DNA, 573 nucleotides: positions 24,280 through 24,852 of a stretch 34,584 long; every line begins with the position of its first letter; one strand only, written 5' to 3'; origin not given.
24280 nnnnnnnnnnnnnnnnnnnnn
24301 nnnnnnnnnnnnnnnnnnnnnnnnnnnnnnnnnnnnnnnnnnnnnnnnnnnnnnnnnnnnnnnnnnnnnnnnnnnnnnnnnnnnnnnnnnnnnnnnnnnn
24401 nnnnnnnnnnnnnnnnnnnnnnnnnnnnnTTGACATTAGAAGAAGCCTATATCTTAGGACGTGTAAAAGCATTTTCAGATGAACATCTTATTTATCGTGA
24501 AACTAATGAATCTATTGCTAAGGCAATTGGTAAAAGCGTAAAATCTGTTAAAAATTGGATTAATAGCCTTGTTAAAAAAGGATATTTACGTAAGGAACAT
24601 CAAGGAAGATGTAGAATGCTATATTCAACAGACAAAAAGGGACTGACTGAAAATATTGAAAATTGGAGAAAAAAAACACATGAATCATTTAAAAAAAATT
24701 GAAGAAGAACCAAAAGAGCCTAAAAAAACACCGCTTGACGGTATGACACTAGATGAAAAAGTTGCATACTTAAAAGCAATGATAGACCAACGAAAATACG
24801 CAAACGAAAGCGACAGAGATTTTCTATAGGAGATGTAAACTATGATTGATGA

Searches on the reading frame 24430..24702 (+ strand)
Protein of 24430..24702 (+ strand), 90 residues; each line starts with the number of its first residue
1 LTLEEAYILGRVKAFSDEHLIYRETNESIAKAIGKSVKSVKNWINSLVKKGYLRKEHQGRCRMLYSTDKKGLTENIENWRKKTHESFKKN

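Call 44: search_protein_families(library=pfam, max_evalue=0.001, proteins=[window:24430-24702:+])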
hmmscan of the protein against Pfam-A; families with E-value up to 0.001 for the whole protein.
window:24430-24702:+ (90 aa): 1 family
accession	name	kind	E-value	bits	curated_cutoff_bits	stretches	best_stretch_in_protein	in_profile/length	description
PF13730.12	HTH_36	-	1.4e-07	31.6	25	1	25-53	27-55/55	Helix-turn-helix domain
